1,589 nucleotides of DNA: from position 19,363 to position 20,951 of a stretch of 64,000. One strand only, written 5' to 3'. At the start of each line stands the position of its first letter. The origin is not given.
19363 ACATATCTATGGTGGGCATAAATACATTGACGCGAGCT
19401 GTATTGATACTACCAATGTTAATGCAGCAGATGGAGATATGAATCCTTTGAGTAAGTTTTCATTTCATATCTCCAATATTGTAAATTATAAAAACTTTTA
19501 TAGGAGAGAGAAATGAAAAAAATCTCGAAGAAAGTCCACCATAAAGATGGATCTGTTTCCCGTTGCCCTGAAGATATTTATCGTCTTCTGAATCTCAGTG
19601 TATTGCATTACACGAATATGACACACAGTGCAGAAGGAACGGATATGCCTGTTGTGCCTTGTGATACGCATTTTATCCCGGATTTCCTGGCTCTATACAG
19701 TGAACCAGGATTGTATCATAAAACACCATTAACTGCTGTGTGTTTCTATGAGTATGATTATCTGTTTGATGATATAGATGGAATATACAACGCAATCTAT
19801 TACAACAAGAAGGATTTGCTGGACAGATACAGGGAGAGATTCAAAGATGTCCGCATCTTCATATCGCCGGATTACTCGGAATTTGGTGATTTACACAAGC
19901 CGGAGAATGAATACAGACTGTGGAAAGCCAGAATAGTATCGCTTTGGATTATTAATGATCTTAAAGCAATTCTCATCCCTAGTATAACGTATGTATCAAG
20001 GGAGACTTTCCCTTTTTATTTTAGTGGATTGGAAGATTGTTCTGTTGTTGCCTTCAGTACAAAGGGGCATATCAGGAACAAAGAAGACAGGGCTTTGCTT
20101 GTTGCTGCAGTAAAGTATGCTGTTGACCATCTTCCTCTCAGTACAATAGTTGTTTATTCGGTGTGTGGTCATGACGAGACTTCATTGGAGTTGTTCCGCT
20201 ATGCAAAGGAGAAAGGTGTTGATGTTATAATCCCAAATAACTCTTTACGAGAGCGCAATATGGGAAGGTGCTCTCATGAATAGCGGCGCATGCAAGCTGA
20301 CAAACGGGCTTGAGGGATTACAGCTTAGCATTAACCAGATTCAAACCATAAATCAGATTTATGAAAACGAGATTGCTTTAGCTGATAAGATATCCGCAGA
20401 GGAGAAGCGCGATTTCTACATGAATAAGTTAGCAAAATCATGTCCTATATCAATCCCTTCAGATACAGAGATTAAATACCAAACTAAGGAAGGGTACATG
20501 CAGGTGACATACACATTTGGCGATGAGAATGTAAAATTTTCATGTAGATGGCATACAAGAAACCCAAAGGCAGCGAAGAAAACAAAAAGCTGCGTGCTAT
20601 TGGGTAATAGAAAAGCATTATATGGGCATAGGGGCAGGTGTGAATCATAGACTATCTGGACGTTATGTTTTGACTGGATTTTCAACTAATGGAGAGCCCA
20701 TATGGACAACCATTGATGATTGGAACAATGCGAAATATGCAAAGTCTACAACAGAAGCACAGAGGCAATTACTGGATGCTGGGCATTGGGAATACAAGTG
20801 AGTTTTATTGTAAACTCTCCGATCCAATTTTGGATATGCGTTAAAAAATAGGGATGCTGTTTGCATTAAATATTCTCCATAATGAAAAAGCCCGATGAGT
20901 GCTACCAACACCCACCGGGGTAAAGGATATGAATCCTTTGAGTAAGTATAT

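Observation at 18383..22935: AT-rich island: XRE/ImmA switch followed by an iterated DUF4417 - X - Y cassette (candidate undescribed toxin-immunity or defence module)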

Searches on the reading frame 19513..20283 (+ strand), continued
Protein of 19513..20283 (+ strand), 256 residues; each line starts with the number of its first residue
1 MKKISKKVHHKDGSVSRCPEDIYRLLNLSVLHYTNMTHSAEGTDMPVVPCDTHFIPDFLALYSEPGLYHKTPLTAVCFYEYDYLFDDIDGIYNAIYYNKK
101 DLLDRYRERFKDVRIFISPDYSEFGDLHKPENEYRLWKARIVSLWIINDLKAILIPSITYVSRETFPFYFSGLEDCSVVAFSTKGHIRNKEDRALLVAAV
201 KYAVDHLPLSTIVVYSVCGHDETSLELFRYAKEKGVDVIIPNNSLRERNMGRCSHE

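Call 56: predict_structure(alignment_id=A3)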
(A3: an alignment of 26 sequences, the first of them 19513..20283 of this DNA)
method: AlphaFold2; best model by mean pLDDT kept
length: 256 residues; sequences in the alignment: 26
mean_pLDDT: 86.8   pTM: 0.83
mean pLDDT of the five models: 86.8, 85.1, 85.1, 84.9, 84.2
residues with pLDDT >= 90: 139; 70-90: 85; 50-70: 29; < 50: 3
segments of 3 or more residues with pLDDT < 50: none
pLDDT, mean of each block of 10 residues (from residue 1): 70 82 65 91 90 95 93 89 67 89 94 93 71 89 95 94 92 95 79 92 98 84 90 97 86 68
secondary structure, 60 per line:
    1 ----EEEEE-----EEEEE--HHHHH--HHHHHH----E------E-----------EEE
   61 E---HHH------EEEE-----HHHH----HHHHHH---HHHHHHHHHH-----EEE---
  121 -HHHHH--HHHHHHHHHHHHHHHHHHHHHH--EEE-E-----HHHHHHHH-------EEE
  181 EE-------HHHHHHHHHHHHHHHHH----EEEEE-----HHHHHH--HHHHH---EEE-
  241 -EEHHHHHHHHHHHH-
elements in order: E5-9 E15-19 H22-26 H29-34 E58-61 E74-77 H83-86 H91-96 H100-109 E115-117 H122-126 H129-150 E153-155 H163-170 E178-182 H190-206 E211-215 H221-226 H229-233 E237-239 H244-255

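Call 58: fold_search(model_id=the predicted structure, library=pdb)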
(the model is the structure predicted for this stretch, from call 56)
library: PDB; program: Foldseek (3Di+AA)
matches with E <= 10: 1177; with E <= 0.001: 0
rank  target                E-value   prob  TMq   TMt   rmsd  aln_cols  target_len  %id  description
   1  8k7m_B                3.7e-03  0.93  0.32  0.35   8.9       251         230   12  De novo design protein -T01 (released 2024-07-31)
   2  8k7m_A                3.9e-03  0.90  0.30  0.32   9.1       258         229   12  De novo design protein -T01 (released 2024-07-31)
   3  5mst_A                6.4e-03  0.87  0.27  0.13  16.8       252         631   12  Structure of the A domain of carboxylic acid reductase (CAR) from Segniliparus rugosus in complex with AMP and a co-pu (released 2017-07-05)
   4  3cqi_A                7.2e-03  0.97  0.42  0.39   6.4       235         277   12  Crystal Structure of L-xylulose-5-phosphate 3-epimerase UlaE (form B) complex with sulfate (released 2008-11-25)
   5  3cqj_A                1.3e-02  0.91  0.36  0.34   6.3       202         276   12  Crystal Structure of L-xylulose-5-phosphate 3-epimerase UlaE (form B) complex with Zn2+ (released 2008-11-25)
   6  5mst_B                1.4e-02  0.75  0.27  0.12  16.9       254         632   12  Structure of the A domain of carboxylic acid reductase (CAR) from Segniliparus rugosus in complex with AMP and a co-pu (released 2017-07-05)
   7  9ep5_A                3.0e-02  0.84  0.33  0.31   6.0       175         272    8  GH191 family Alpha-Galactosaminidase from Environmental sample (99.2% identity to Myxococcus fulvus enzyme) (released 2025-04-23)
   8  2qw5_A                3.0e-02  0.77  0.40  0.33  13.0       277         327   11  CRYSTAL STRUCTURE OF A PUTATIVE SUGAR PHOSPHATE ISOMERASE/EPIMERASE (AVA4194) FROM ANABAENA VARIABILIS ATCC 29413 AT 1 (released 2007-09-04)
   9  4e3t_B                3.8e-02  0.77  0.38  0.32   5.8       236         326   12  Round 18 Arylesterase Variant of Phosphotriesterase with Bound Transition State Analog (released 2013-01-23)
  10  9lq2_B                3.8e-02  0.21  0.24  0.12  16.6       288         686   12  Structure of human dimeric NLRP7-TCL1A complex (released 2025-12-10)
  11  3cqj_B                4.8e-02  0.80  0.41  0.39   6.4       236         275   13  Crystal Structure of L-xylulose-5-phosphate 3-epimerase UlaE (form B) complex with Zn2+ (released 2008-11-25)
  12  8scc_B                6.6e-02  0.21  0.26  0.23   9.4       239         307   14  Crystal Structure of L-galactose 1-dehydrogenase de Myrciaria dubia (released 2024-03-13)
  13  5dmn_B                7.9e-02  0.41  0.33  0.33   8.5       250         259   12  Crystal Structure of the Homocysteine Methyltransferase MmuM from Escherichia coli, Apo form (released 2015-11-25)
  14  3s5u_B                8.4e-02  0.13  0.18  0.23  20.0       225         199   10  Crystal structure of CRISPR associated protein (released 2011-06-22)
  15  6nw4                  8.9e-02  0.28  0.31  0.32  10.1       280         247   10  Evolution of a computationally designed Kemp eliminase (released 2019-07-24)
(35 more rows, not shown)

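Call 61: find_related_loci(query=A3, collection=viral_contigs, flank=8000)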
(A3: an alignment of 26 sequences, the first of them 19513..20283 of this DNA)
Query A3 (256 aa) in viral_contigs; peptide patterns used: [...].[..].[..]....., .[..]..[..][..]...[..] (x = any residue, [..] = any of these).
225 stretches matched a pattern; 1 encode a relative of the query (tblastn E <= 1e-3); 1 distinct loci.
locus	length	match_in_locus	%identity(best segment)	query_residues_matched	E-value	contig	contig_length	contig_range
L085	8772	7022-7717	49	20-250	3e-70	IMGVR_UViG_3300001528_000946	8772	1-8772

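Call 69: search_solved_structures(query=A3, max_evalue=1)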
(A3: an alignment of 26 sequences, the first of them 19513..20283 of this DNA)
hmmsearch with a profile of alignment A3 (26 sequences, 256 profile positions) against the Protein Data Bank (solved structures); distinct sequences matched with E-value up to 1: 2.
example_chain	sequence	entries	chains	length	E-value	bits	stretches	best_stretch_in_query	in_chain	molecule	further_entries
2mr6_A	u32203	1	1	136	0.3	13.4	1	209-241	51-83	De novo designed Protein OR462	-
4xav_A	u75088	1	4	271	0.96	11.8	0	60-110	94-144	Gliomedin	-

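Call 84: search_dna_similar(query=window:19513-20283:+, collection=phages, mode=protein, max_evalue=0.001, max_rows=25)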
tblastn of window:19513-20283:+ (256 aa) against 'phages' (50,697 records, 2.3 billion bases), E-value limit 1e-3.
Records with a match: 55; places in all: 55; records where one place covers at least 80% of the query: 0.
Best place of each record, by identity: <60% 55.
By first word of the organism name: Streptococcus 32; Mycobacterium 18; Bacteriophage 3; Lactococcus 1; Christensenellales 1.
By host as written in the record: Mycobacterium smegmatis mc2 155 13; - 5; Mycobacterium smegamtis mc2 155 2; Mycobacterium smegmatis mc#155 2; Streptococcus pneumoniae ST556 2; Streptococcus pneumoniae 6B/3 2; Streptococcus pneumoniae 34/3 2; Streptococcus pneumoniae BHN167 2; and 18 more.
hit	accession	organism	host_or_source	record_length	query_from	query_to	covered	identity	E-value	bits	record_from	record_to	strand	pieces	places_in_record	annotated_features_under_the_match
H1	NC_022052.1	Mycobacterium phage Whirlwind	Mycobacterium smegamtis mc2 155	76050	50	227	70%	26.5%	2e-6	54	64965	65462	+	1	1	115: nuclease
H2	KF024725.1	Mycobacterium phage Whirlwind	Mycobacterium smegamtis mc2 155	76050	50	227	70%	26.5%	2e-6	54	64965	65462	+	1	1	115: hypothetical protein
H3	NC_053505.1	Mycobacterium phage Krypton555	Mycobacterium smegmatis mc2 155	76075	50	227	70%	26.5%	2e-6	54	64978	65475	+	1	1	117: nuclease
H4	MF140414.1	Mycobacterium phage Krypton555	Mycobacterium smegmatis mc2 155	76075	50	227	70%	26.5%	2e-6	54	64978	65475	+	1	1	117: hypothetical protein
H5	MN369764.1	Mycobacterium phage Rahalelujah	Mycobacterium smegmatis mc2 155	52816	52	216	64%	26.2%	2e-7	57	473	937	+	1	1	1: hypothetical protein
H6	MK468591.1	Mycobacterium phage Arissanae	Mycobacterium smegmatis mc2 155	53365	52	216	64%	26.2%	2e-7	57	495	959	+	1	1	1: hypothetical protein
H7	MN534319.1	Lactococcus phage proPhi6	Lactococcus lactis subsp. cremoris TIFN6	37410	35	216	71%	23.2%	6e-7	56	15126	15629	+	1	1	chromosome partitioning protein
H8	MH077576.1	Mycobacterium phage AbbyPaige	Mycobacterium smegmatis mc2 155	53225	52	201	59%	28.1%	6e-8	59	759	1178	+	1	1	2: hypothetical protein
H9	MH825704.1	Mycobacterium phage LilTurb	Mycobacterium smegmatis mc2 155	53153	52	201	59%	28.1%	7e-8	59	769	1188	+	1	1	2: hypothetical protein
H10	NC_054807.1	Mycobacterium phage Bugsy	Mycobacterium smegmatis mc2 155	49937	52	201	59%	28.1%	7e-8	59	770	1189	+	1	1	2: nuclease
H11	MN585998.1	Mycobacterium phage Bugsy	Mycobacterium smegmatis mc2 155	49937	52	201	59%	28.1%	7e-8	59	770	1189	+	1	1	2: hypothetical protein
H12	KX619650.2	Mycobacterium phage Jerm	Mycobacterium smegmatis mc2155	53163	52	201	59%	28.1%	7e-8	59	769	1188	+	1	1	hypothetical protein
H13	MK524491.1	Mycobacterium phage Whabigail7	Mycobacterium smegmatis mc2 155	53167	52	201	59%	28.1%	7e-8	59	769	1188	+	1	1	2: hypothetical protein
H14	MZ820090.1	Mycobacterium phage Agape74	Mycobacterium smegmatis mc#155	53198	52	201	59%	28.1%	7e-8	59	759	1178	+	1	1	2: hypothetical protein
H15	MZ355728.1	Mycobacterium Phage Leviathan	Mycobacterium smegmatis mc2 155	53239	52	201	59%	28.1%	7e-8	59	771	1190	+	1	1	2: hypothetical protein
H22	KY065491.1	Streptococcus phage IPP53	Streptococcus pneumoniae GA41538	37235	104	216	44%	30.1%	2e-7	57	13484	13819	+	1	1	ParB-like protein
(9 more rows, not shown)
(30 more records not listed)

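Call 100: find_encoding_contigs(protein=P0240, flank=5000, max_places=4)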
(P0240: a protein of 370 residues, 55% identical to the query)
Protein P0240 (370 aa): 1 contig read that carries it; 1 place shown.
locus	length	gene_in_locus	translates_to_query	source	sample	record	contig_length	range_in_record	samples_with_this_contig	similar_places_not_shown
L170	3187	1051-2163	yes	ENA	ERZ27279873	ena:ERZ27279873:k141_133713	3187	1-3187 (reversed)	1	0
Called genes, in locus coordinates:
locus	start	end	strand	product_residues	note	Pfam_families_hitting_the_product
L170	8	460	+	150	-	-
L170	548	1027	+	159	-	-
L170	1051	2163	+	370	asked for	PF14386:DUF4417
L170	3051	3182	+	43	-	-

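Call 106: get_annotated_region(hit=H22, flank=3500)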
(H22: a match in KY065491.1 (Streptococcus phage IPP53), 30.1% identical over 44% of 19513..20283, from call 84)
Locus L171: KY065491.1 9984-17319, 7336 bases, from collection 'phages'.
description: Streptococcus phage IPP53, complete genome.
organism: Streptococcus phage IPP53 (NCBI taxid 1916191)
taxonomy: Viruses; Duplodnaviria; Heunggongvirae; Uroviricota; Caudoviricetes; Paclarkvirus
host: Streptococcus pneumoniae GA41538; source: -; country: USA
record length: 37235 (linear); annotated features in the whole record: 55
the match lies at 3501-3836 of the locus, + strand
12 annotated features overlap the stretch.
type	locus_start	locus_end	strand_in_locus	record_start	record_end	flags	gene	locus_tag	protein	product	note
CDS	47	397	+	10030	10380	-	-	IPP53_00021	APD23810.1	holliday junction resolvase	-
CDS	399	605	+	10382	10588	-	-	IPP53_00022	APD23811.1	hypothetical protein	-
CDS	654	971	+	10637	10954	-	-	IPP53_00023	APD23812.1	hypothetical protein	gp24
CDS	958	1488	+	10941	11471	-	-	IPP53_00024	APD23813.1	hypothetical protein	-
CDS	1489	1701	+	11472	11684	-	-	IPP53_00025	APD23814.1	hypothetical protein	-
CDS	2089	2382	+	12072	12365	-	-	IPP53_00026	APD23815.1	hypothetical protein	-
CDS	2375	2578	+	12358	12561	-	-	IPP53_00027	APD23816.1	hypothetical protein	-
CDS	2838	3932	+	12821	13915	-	-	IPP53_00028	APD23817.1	ParB-like protein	-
CDS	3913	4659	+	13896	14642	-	-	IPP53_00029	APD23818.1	hypothetical protein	-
CDS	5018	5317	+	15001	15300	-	-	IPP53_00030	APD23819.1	hypothetical protein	-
CDS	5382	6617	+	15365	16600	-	-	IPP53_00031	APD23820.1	PBSX family terminase large subunit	-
CDS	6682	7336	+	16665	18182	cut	-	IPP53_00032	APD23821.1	minor capsid protein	-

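Call 107: fold_search(model_id=the predicted structure, library=viral)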
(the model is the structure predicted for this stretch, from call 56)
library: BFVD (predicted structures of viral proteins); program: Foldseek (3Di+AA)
matches with E <= 10: 946; with E <= 0.001: 3
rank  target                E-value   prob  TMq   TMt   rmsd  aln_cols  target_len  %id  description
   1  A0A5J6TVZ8            2.3e-11  1.00  0.65  0.59   3.6       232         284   22  (no name in the UniProt tables at hand)
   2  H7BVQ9                3.1e-10  1.00  0.64  0.53  10.3       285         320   18  (no name in the UniProt tables at hand)
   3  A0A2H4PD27            3.3e-04  1.00  0.38  0.54   3.1       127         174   20  (no name in the UniProt tables at hand)
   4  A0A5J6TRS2            8.6e-03  0.82  0.35  0.26  12.4       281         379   12  Uncharacterized protein [Gordonia phage Powerball]
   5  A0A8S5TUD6            9.1e-03  0.33  0.18  0.17  14.5       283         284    9  Replicative helicase [Podoviridae sp. ctjev1]
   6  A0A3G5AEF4            2.0e-02  0.15  0.18  0.13  15.2       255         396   10  Leucine-rich repeat protein [Hyperionvirus sp.]
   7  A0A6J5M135            2.4e-02  0.63  0.35  0.26   9.4       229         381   11  Radical_SAM domain containing protein [uncultured Caudovirales phage]
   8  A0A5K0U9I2            3.1e-02  0.28  0.20  0.28  10.5       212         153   12  YspA cpYpsA-related SLOG domain-containing protein [Yasminevirus sp. GU-2018]
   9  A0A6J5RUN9            3.5e-02  0.14  0.17  0.13  18.5       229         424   10  ParB/Sulfiredoxin [uncultured Caudovirales phage]
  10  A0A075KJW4            3.8e-02  0.25  0.25  0.24  14.6       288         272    9  Putative DnaC [Lactobacillus phage Ld17]
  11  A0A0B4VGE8            4.2e-02  0.94  0.26  0.26   4.4        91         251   11  F-box domain-containing protein [Tipula oleracea nudivirus]
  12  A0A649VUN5            4.2e-02  0.82  0.38  0.39  21.1       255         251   12  Queuine tRNA-ribosyltransferase [Mycobacterium phage Tinciduntsolum]
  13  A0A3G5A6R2            4.5e-02  0.60  0.23  0.12   8.6       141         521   15  Leucine-rich repeat protein [Hyperionvirus sp.]
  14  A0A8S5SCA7            5.1e-02  0.25  0.25  0.24  14.2       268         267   10  Replicative helicase [Siphoviridae sp. ctqBc4]
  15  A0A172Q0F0            5.4e-02  0.09  0.12  0.13  22.6       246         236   12  HAD like superfamily protein [Acinetobacter phage vB_AbaM_ME3]
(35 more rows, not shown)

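Call 112: search_protein_families(library=pfam, proteins=[L005:3531-3899:+, L005:3899-4441:+, L016:4650-5741:+, L008:1903-2220:+, L008:2220-2792:+, L006:404-850:+, L062:4404-5195:+, L019:4031-4522:+, L170:8-460:+, L170:548-1027:+], max_evalue=0.001)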
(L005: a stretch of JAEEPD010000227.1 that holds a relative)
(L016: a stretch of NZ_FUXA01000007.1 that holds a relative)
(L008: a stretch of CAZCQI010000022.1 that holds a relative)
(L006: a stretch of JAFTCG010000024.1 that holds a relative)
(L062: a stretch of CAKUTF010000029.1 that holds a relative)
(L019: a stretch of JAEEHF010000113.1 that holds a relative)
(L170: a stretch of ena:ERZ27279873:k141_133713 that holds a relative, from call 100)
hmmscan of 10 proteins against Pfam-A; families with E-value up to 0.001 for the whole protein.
L005:3531-3899:+ (122 aa): 2 families
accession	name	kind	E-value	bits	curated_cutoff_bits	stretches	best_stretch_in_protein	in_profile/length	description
PF13560.12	HTH_31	-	1e-05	26.2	27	1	6-66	2-63/64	Helix-turn-helix domain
PF01381.28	HTH_3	-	0.00067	20.1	23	0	23-63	14-54/55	Helix-turn-helix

L005:3899-4441:+ (180 aa): 0 families

L016:4650-5741:+ (363 aa): 2 families
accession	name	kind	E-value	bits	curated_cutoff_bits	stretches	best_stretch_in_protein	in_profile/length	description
PF06114.19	Peptidase_M78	-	3.3e-07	30.6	22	1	256-323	37-107/123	IrrE N-terminal-like domain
PF01381.28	HTH_3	-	2.6e-05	24.6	23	1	19-72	1-54/55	Helix-turn-helix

L008:1903-2220:+ (105 aa): 6 families
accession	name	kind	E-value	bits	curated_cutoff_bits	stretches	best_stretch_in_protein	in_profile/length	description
PF01381.28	HTH_3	-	1.4e-12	47.9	23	1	11-63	3-55/55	Helix-turn-helix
PF13443.12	HTH_26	-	2.5e-08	34.5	22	1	10-59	3-53/63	Cro/C1-type HTH DNA-binding domain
PF13560.12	HTH_31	-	2.2e-07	31.5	27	1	11-60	8-58/64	Helix-turn-helix domain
PF12844.13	HTH_19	-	7.6e-07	29.4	30.2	1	7-64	2-59/64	Helix-turn-helix domain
PF21716.3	dnstrm_HI1420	-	3.3e-05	24.1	27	1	12-60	40-86/90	Probable addiction module antidote protein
PF07022.19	Phage_CI_repr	-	0.00012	22.7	22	1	11-64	5-58/65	Bacteriophage CI repressor helix-turn-helix domain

L008:2220-2792:+ (190 aa): 0 families

L006:404-850:+ (148 aa): 0 families

L062:4404-5195:+ (263 aa): 1 family
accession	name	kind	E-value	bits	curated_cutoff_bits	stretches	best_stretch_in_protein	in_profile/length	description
PF06114.19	Peptidase_M78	-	5.3e-07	29.9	22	0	115-138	35-58/123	IrrE N-terminal-like domain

L019:4031-4522:+ (163 aa): 1 family
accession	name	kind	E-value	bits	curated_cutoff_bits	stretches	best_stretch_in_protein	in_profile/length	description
PF01850.27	PIN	-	0.00013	23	23.6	1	57-109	68-119/120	PIN domain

L170:8-460:+ (150 aa): 0 families

L170:548-1027:+ (159 aa): 0 families

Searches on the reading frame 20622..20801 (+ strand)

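Call 3: search_protein_families(library=pfam, proteins=[window:20622-20801:+], max_evalue=1)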
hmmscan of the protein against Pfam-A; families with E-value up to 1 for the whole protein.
window:20622-20801:+ (59 aa): 1 family
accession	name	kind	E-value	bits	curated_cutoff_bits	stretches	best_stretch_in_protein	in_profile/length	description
PF03507.18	CagA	-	0.19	12.1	25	1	19-33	24-38/39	CagA exotoxin phosphopeptide substrate mimic region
